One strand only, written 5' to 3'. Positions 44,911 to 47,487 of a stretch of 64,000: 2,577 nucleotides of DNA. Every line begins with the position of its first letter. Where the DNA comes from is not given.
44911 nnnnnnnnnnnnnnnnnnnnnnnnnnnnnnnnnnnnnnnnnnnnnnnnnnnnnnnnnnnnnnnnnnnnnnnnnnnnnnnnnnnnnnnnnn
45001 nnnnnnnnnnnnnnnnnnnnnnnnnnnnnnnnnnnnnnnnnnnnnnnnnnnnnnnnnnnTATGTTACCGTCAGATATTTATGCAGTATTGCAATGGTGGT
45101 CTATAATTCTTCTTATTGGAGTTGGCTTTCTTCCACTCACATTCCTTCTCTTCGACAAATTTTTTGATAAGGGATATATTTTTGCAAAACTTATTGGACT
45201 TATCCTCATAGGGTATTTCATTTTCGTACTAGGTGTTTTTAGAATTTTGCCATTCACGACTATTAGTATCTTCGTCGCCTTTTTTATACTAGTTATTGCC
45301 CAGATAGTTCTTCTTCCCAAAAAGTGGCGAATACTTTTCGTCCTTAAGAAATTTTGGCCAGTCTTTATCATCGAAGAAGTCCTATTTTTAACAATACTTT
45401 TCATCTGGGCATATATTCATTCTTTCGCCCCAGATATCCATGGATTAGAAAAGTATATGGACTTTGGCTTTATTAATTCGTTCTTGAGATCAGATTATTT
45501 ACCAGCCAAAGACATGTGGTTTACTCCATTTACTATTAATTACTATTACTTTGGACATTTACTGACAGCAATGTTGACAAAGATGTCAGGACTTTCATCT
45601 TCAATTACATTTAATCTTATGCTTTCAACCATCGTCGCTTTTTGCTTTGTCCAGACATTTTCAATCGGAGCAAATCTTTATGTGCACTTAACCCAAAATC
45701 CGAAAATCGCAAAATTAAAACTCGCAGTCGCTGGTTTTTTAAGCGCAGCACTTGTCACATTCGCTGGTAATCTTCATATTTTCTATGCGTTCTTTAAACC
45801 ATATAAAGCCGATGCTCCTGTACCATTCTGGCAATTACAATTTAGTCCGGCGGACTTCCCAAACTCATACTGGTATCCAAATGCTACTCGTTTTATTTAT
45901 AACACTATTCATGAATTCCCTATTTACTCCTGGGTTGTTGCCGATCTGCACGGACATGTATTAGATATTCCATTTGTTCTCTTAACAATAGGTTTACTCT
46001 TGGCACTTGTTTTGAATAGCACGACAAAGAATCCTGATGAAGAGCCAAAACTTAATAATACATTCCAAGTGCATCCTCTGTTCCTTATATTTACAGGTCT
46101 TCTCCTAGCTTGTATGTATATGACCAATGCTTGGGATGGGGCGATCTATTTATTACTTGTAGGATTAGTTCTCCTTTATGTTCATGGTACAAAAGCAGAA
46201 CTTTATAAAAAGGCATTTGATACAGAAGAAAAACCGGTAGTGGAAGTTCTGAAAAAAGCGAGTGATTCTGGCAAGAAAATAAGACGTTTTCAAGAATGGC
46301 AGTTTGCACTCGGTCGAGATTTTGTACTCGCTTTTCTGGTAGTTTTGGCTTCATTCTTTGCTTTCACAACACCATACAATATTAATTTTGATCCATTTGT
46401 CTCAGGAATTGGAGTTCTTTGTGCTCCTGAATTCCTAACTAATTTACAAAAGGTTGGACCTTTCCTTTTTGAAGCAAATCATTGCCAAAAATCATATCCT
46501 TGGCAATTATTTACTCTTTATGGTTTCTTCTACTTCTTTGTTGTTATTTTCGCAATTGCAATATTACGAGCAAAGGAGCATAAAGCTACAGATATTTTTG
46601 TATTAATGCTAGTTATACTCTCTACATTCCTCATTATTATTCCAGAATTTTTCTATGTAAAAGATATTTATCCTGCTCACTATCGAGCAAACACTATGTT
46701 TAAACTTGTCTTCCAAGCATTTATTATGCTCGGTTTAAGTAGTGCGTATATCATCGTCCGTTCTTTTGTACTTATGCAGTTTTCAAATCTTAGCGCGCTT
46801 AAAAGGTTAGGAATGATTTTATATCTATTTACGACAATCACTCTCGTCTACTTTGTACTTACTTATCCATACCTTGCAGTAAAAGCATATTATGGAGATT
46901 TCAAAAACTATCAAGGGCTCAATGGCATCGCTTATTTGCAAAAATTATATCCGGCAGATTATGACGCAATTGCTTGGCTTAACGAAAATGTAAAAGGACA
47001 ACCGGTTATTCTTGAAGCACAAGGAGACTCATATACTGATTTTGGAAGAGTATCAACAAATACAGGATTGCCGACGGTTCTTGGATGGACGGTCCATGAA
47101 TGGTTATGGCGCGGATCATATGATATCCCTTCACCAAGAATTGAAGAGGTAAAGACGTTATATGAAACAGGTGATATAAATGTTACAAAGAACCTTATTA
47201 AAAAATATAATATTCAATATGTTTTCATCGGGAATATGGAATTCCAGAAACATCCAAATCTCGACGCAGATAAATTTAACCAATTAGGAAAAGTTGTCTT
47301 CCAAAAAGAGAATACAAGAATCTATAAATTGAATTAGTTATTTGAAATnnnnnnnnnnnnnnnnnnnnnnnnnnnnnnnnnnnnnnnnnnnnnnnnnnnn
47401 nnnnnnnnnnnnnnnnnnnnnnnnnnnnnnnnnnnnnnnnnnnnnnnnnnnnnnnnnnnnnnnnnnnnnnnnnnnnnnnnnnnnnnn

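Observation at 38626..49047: Envelope glycopolymer cluster: Glf-like flavoenzyme, two GT-C paralogs with HPDER motif, GT4, HAD phosphatase, YYY/DUF2298 protein and LCP ligase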

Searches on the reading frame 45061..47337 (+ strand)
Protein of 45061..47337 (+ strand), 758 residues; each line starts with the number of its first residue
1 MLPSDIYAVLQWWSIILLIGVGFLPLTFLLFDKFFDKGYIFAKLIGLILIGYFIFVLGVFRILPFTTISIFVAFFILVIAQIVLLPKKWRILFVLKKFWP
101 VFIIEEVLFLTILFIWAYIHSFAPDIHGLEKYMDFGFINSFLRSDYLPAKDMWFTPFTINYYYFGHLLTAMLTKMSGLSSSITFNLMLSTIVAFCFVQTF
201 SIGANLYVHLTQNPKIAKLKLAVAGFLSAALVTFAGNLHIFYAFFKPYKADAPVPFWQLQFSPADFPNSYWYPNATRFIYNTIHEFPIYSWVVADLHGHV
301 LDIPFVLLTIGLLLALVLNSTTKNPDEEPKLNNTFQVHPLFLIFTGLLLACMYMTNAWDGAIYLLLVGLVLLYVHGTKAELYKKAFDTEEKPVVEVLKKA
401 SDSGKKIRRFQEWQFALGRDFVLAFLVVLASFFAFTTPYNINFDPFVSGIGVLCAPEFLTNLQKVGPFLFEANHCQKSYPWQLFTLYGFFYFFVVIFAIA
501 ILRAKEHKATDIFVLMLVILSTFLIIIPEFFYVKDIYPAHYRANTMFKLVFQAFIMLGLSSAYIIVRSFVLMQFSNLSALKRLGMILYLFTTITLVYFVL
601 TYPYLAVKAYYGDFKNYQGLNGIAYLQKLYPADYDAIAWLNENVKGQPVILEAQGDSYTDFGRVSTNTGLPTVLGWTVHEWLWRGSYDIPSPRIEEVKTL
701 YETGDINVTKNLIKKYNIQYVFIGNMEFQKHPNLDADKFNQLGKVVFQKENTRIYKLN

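Call 3: search_protein_families(library=pfam, proteins=[window:45061-47337:+], max_evalue=0.01)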
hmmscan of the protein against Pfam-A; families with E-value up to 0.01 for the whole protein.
window:45061-47337:+ (758 aa): 1 family
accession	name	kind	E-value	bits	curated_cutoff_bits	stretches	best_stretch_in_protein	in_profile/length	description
PF10060.15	DUF2298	-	2.1e-93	314.4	27.8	2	49-505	1-390/488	Uncharacterized membrane protein (DUF2298)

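Call 4: search_protein_families(library=ncbifam, proteins=[window:45061-47337:+], max_evalue=0.01)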
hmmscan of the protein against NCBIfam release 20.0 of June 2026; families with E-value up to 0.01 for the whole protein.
window:45061-47337:+ (758 aa): 1 family
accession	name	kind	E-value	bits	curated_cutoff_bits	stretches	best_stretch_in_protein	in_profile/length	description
TIGR03662.1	Chlor_Arch_YYY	subfamily_domain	1.3e-151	506.7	300.25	2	6-453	2-398/727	chlor_Arch_YYY domain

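Call 12: search_solved_structures(query=window:45061-47337:+, max_evalue=1)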
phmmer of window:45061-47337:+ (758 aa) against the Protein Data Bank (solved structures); distinct sequences matched with E-value up to 1: 0.

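Call 18: find_encoding_contigs(protein=window:45061-47337:+, flank=10000, max_places=4)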
Protein window:45061-47337:+ (758 aa): 3 contigs read that carry it; 3 places shown.
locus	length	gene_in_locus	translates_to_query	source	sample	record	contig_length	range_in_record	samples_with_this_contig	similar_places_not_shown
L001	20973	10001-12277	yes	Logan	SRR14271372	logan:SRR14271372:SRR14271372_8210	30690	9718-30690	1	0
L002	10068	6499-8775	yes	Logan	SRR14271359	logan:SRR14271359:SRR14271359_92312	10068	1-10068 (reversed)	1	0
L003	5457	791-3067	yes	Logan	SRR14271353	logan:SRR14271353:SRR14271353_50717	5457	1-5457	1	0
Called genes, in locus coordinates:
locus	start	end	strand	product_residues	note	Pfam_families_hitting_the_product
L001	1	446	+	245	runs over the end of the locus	-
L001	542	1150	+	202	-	-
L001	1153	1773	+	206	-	PF04350:PilO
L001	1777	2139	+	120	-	-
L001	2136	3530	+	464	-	PF00041:fn3 (weak), PF16656:Pur_ac_phosph_N (weak), PF19077:Big_13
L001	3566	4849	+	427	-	PF00070:Pyr_redox (faint), PF00890:FAD_binding_2 (weak), PF01266:DAO, PF01593:Amino_oxidase, PF01946:Thi4 (weak), PF07992:Pyr_redox_2 (faint), PF13450:NAD_binding_8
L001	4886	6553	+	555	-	PF13231:PMT_2 (weak)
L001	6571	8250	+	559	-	PF13231:PMT_2 (weak)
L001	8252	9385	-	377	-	PF13439:Glyco_transf_4, PF20706:GT4-conflict (weak), PF00534:Glycos_transf_1, PF13692:Glyco_trans_1_4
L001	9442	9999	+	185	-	-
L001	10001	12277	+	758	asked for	PF10060:DUF2298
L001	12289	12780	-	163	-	PF00293:NUDIX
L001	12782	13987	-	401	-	PF03816:LytR_cpsA_psr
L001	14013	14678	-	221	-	PF00121:TIM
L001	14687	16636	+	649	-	PF00580:UvrD-helicase, PF01443:Viral_helicase1 (faint), PF13245:AAA_19, PF13604:AAA_30 (faint), PF13361:UvrD_C, PF13538:UvrD_C_2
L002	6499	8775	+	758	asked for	PF10060:DUF2298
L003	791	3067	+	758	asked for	PF10060:DUF2298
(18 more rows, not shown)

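Call 26: find_homologous_proteins(query=window:45061-47337:+, max_evalue=0.00001)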
Query window:45061-47337:+ (758 aa): 2417 proteins with E <= 0.00001 among 8000 candidates; the best 120 are listed.
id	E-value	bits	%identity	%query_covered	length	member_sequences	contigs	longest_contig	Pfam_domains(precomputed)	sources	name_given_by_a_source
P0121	0.0e+0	1593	91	100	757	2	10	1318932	PF10060.16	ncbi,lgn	-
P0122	0.0e+0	1368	78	100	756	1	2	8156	PF10060.16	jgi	jgi:YYY domain-containing protein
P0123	0.0e+0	1366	76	100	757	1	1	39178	PF10060.16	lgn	-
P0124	0.0e+0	1360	76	100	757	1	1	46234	PF10060.16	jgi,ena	jgi:YYY domain-containing protein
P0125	0.0e+0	1329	75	100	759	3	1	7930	PF10060.16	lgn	-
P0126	0.0e+0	1311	74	100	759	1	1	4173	PF10060.16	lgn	-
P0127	0.0e+0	1210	68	100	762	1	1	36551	PF10060.16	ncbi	-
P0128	0.0e+0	1170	66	100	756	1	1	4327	PF10060.16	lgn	-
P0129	0.0e+0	1142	64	100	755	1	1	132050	PF10060.16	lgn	-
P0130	0.0e+0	1113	64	100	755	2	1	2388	PF10060.16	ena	-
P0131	0.0e+0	1099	63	100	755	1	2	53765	PF10060.16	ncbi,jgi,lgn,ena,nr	ncbi:MAG TPA: DUF2298 domain-containing protein [Candidatus Sulfotelmatobacter sp.]|jgi:YYY domain-c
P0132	0.0e+0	1097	63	100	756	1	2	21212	PF10060.16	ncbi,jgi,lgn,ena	-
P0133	0.0e+0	1094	63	100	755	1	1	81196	PF10060.16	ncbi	-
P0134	0.0e+0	1093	63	100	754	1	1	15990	PF10060.16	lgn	-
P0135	0.0e+0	1091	61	100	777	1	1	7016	PF10060.16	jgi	jgi:uncharacterized membrane protein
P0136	0.0e+0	1082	61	100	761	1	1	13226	PF10060.16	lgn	-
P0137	0.0e+0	1081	62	100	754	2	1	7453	PF10060.16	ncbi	ncbi:MAG: DUF2298 domain-containing protein [Candidatus Levyibacteriota bacterium]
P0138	0.0e+0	1079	63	100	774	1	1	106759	PF10060.16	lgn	-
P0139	0.0e+0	1076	62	100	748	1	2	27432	PF10060.16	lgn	-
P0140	0.0e+0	1072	62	100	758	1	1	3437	PF10060.16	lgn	-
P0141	0.0e+0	1072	62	100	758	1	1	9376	PF10060.16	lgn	-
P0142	0.0e+0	1064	63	99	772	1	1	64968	PF10060.16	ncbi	-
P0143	0.0e+0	1064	61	100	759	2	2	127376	PF10060.16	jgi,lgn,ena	-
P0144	0.0e+0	1061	61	100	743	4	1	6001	PF10060.16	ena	-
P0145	0.0e+0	1059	61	100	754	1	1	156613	PF10060.16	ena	-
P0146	0.0e+0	1058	61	100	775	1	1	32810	PF10060.16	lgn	-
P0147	0.0e+0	1056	61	100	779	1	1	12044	PF10060.16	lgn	-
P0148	0.0e+0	1053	60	100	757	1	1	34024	PF10060.16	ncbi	-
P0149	0.0e+0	1051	62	100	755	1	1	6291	PF10060.16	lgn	-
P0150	0.0e+0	1049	60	100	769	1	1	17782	PF10060.16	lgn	-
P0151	0.0e+0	1048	61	100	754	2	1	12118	PF10060.16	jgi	jgi:uncharacterized membrane protein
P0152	0.0e+0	1048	61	100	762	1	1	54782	PF10060.16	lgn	-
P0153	0.0e+0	1047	61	100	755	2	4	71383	PF10060.16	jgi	jgi:YYY domain-containing protein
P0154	0.0e+0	1044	59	100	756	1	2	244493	PF10060.16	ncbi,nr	ncbi:MAG TPA: DUF2298 domain-containing protein [Candidatus Saccharimonadales bacterium]|nr:DUF2298 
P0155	0.0e+0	1044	60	100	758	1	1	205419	PF10060.16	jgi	jgi:uncharacterized membrane protein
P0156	0.0e+0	1042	61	100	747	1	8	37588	PF10060.16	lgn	-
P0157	0.0e+0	1041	60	100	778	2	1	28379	PF10060.16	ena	-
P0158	0.0e+0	1041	60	100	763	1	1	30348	PF10060.16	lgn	-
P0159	0.0e+0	1038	60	100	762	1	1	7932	PF10060.16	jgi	jgi:YYY domain-containing protein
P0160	0.0e+0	1036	61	100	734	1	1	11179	PF10060.16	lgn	-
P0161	0.0e+0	1036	60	100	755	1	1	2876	PF10060.16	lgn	-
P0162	0.0e+0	1029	61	100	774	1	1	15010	PF10060.16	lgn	-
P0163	0.0e+0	1028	60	100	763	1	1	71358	PF10060.16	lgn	-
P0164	0.0e+0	1026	60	100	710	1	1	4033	PF10060.16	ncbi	-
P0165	0.0e+0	1026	60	100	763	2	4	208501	PF10060.16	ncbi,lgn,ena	-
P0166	0.0e+0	1023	59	100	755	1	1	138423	PF10060.16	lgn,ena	-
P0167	0.0e+0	1023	60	100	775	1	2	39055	PF10060.16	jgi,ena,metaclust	metaclust:\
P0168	0.0e+0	1021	60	100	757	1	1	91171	PF10060.16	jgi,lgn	-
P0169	0.0e+0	1019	61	100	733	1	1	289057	PF10060.16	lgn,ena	-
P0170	0.0e+0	1018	59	100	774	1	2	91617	PF10060.16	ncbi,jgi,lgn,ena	-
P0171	6.5e-298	1009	59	100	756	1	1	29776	PF10060.16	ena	-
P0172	1.1e-297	1008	59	100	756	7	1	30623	PF10060.16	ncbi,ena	-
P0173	2.5e-297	1007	59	100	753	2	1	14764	PF10060.16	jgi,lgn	-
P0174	1.1e-296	1005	59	100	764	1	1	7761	PF10060.16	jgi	jgi:YYY domain-containing protein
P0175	1.3e-294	998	58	100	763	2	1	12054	PF10060.16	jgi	jgi:YYY domain-containing protein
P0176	1.8e-292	991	59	100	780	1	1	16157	PF10060.16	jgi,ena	-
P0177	1.0e-291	988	60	100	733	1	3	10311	PF10060.16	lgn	-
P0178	4.2e-291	986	59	100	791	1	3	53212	PF10060.16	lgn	-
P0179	1.6e-290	984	58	100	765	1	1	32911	PF10060.16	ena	-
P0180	1.1e-289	981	58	100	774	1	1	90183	PF10060.16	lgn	-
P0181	1.6e-289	981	59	100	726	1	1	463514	PF10060.16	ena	-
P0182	3.5e-289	980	59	100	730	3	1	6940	PF10060.16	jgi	jgi:uncharacterized membrane protein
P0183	3.4e-288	976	58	100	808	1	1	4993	PF10060.16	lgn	-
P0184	3.6e-288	976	59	100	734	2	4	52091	PF10060.16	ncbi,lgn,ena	-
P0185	9.6e-288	975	58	100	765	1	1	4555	PF10060.16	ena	-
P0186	4.9e-287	973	58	100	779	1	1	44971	PF10060.16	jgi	jgi:YYY domain-containing protein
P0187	1.2e-286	971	58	100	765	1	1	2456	PF10060.16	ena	-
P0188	2.2e-286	970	58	100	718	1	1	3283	PF10060.16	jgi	jgi:uncharacterized membrane protein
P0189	2.4e-286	970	58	100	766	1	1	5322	PF10060.16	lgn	-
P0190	2.3e-285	967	58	100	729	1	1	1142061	PF10060.16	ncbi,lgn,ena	-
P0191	2.4e-285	967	59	100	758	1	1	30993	PF10060.16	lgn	-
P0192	4.0e-285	966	55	100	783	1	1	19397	PF10060.16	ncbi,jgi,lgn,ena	jgi:YYY domain-containing protein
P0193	5.2e-285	966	58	100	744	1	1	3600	PF10060.16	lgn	-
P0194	1.0e-284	965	58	100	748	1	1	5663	PF10060.16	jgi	jgi:uncharacterized membrane protein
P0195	3.4e-284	963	57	100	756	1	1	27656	PF10060.16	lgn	-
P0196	3.5e-284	963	58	100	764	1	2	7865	PF10060.16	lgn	-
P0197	4.9e-283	959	59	100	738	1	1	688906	PF10060.16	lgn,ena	-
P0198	5.4e-283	959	59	100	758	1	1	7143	PF10060.16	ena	-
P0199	7.2e-283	959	57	100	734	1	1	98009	PF10060.16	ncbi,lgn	-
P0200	1.3e-282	958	58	100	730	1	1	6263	PF10060.16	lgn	-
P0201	1.4e-282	958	58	100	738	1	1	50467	PF10060.16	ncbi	-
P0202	6.6e-282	956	56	100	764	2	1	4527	PF10060.16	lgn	-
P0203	1.4e-281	955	59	100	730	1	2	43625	PF10060.16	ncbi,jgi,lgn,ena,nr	ncbi:MAG TPA: DUF2298 domain-containing protein [Methylomirabilota bacterium]|nr:DUF2298 domain-cont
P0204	2.6e-281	954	58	100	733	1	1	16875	PF10060.16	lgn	-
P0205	8.3e-281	952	59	100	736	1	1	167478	PF10060.16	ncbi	-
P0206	1.2e-280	951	58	100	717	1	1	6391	PF10060.16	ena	-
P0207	7.6e-280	949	57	100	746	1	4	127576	PF10060.16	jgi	jgi:uncharacterized membrane protein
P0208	1.5e-279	948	57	100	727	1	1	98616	PF10060.16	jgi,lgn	-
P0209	2.0e-279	947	56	100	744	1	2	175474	PF10060.16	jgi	jgi:uncharacterized membrane protein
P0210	3.3e-279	947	59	100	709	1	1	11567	PF10060.16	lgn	-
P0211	4.5e-279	946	59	100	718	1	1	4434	PF10060.16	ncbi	-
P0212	5.6e-279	946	57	100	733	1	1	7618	PF10060.16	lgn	-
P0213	6.1e-279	946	57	100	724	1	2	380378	PF10060.16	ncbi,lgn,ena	ncbi:MAG: DUF2298 domain-containing protein [Patescibacteria group bacterium]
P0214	1.1e-278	945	58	100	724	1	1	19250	PF10060.16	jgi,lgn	jgi:uncharacterized membrane protein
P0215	1.1e-278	945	57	100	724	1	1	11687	PF10060.16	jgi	jgi:uncharacterized membrane protein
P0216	4.2e-278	943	56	100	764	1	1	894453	PF10060.16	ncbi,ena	-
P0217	2.7e-277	940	58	100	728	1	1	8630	PF10060.16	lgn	-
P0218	2.5e-276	937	58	100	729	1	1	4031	PF10060.16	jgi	jgi:uncharacterized membrane protein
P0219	2.9e-276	937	57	100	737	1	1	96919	PF10060.16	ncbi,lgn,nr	ncbi:MAG TPA: DUF2298 domain-containing protein [Candidatus Limnocylindrales bacterium]|nr:DUF2298 d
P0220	4.5e-276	936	54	100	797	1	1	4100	PF10060.16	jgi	jgi:YYY domain-containing protein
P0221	9.4e-276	935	59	100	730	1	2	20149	PF10060.16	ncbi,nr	ncbi:MAG TPA: DUF2298 domain-containing protein [Candidatus Saccharimonadales bacterium]|nr:DUF2298 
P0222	4.8e-274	930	57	100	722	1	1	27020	PF10060.16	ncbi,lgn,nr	ncbi:hypothetical protein HZA75_06495 [Candidatus Roizmanbacteria bacterium]|nr:hypothetical protein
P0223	5.6e-274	929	57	99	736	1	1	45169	PF10060.16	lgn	-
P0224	1.1e-273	928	54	100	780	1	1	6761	PF10060.16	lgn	-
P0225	1.5e-273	928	57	100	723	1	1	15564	PF10060.16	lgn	-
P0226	3.0e-273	927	57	100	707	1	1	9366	PF10060.16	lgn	-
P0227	3.8e-273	927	56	100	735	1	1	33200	PF10060.16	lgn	-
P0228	1.8e-272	924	55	100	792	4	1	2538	PF10060.16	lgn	-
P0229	3.1e-272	924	56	100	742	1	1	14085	PF10060.16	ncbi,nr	ncbi:MAG TPA: DUF2298 domain-containing protein [Xanthomonadales bacterium]|nr:DUF2298 domain-contai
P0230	5.8e-272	923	57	100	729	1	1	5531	PF10060.16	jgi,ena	-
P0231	4.5e-271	920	56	100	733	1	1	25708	PF10060.16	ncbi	-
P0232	7.9e-271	919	55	100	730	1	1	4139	PF10060.16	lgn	-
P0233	4.9e-270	916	55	100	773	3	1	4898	PF10060.16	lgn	-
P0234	1.7e-269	915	55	100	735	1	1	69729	PF10060.16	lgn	-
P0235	2.4e-269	914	55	100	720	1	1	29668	PF10060.16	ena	-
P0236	2.5e-269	914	56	100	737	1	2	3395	PF10060.16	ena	-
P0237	3.2e-269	914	56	100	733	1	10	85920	PF10060.16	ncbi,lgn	-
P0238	1.0e-268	912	55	100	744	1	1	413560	PF10060.16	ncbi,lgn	-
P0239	1.1e-268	912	54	100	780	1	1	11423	PF10060.16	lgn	-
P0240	1.9e-268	911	56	100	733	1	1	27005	PF10060.16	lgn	-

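Call 31: find_related_loci(query=A1, collection=genome_contigs, flank=10000)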
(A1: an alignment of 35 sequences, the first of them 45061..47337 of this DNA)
Query A1 (758 aa) in genome_contigs; peptide patterns used: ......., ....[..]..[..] (x = any residue, [..] = any of these).
598 stretches matched a pattern (row limit reached: there are more); 576 encode a relative of the query (tblastn E <= 1e-3); the best 80 are kept; 80 distinct loci.
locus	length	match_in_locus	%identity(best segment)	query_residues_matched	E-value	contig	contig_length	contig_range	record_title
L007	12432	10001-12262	63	1-758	0e+0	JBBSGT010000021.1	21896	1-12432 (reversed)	MAG: Candidatus Levyibacteriota bacterium isolate LS2_sbin.47 LS2_sbin.47_K_605014_L_21896_cov_21.1153, whole genome sho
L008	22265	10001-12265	64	1-758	0e+0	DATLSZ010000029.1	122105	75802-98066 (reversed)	MAG TPA_asm: Candidatus Acidiferrales bacterium isolate SMAG_U13943 k141_788886, whole genome shotgun sequence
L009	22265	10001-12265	63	1-758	0e+0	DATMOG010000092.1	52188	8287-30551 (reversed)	MAG TPA_asm: Candidatus Sulfotelmatobacter sp. isolate SMAG_U12870 k141_2510905, whole genome shotgun sequence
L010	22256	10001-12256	63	1-758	0e+0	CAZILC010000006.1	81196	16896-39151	MAG TPA_asm: uncultured Gammaproteobacteria bacterium isolate SRP200132_co1_59 genome assembly, contig: NODE_373_length_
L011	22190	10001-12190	59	4-758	0e+0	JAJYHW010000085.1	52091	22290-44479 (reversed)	MAG: bacterium isolate DBS1-3.bin97 NODE_985_length_52091_cov_1.44671, whole genome shotgun sequence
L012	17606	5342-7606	59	1-758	0e+0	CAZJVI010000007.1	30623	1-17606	MAG TPA_asm: uncultured Gammaproteobacteria bacterium isolate binchicken_co50_326 genome assembly, contig: NODE_1521_len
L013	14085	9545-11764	56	1-757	0e+0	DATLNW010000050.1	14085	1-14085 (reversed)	MAG TPA_asm: Lysobacterales bacterium isolate SMAG_U13810 k141_5165957, whole genome shotgun sequence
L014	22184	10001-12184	58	1-758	0e+0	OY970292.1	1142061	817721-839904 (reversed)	MAG: Candidatus Levybacteria bacterium isolate MFD01916.bin.c.8 genome assembly, chromosome: 1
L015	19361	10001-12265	59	1-758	0e+0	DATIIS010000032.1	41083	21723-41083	MAG TPA_asm: Candidatus Saccharimonadales bacterium isolate SMAG_U15671 k141_706274, whole genome shotgun sequence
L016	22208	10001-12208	57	1-758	0e+0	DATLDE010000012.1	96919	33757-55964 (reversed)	MAG TPA_asm: Candidatus Limnocylindrales bacterium isolate SMAG_U14342 k141_9570025, whole genome shotgun sequence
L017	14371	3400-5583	55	1-758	0e+0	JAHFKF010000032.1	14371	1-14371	MAG: Candidatus Levyibacteriota bacterium isolate nzgw403 NODE_2775_length_14372_cov_3.589502, whole genome shotgun sequ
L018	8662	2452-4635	59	1-757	0e+0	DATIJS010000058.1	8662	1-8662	MAG TPA_asm: Candidatus Saccharimonadales bacterium isolate SMAG_U15697 k141_692886, whole genome shotgun sequence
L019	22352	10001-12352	53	4-758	0e+0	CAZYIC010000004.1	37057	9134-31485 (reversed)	MAG TPA_asm: uncultured Gammaproteobacteria bacterium isolate binchicken_co38_456 genome assembly, contig: NODE_2366_len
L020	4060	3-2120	55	26-757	0e+0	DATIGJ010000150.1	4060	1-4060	MAG TPA_asm: Patescibacteria group bacterium isolate SMAG_U16418 k141_737250, whole genome shotgun sequence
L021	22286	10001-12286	52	1-758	0e+0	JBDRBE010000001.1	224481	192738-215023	MAG: Candidatus Levyibacteriota bacterium isolate MEGAHIT-group-1.104 k141_4443064, whole genome shotgun sequence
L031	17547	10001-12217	52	9-758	0e+0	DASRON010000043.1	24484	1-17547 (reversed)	MAG TPA_asm: Patescibacteria group bacterium isolate SMAG_U10269 k141_381607, whole genome shotgun sequence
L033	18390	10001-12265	51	1-758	0e+0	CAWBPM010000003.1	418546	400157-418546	MAG: Candidatus Levybacteria bacterium isolate MFD01476.bin.1.72 genome assembly, contig: contig_44256, whole genome sho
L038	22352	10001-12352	51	8-758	0e+0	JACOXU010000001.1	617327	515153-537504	MAG: Candidatus Levyibacteriota bacterium isolate NC_groundwater_161_Ag_S-0.1um_37_19 S4_GD2017_2_S1_scaffold_10, whole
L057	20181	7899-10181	49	1-757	0e+0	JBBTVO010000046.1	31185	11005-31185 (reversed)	MAG: Patescibacteria group bacterium isolate H51-bin110_1 H51_bin110_1_000000000046, whole genome shotgun sequence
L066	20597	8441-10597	50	9-758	0e+0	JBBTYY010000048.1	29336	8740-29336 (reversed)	MAG: Patescibacteria group bacterium isolate H52-bin050_1 H52_bin050_1_000000000048, whole genome shotgun sequence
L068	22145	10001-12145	50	1-758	0e+0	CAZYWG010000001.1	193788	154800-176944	MAG TPA_asm: uncultured Gammaproteobacteria bacterium isolate SRP200132_co1_187 genome assembly, contig: NODE_53_length_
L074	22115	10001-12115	47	5-758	0e+0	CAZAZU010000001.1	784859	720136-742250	MAG TPA_asm: uncultured Gammaproteobacteria bacterium isolate SRP178908_co1_328 genome assembly, contig: NODE_1_length_7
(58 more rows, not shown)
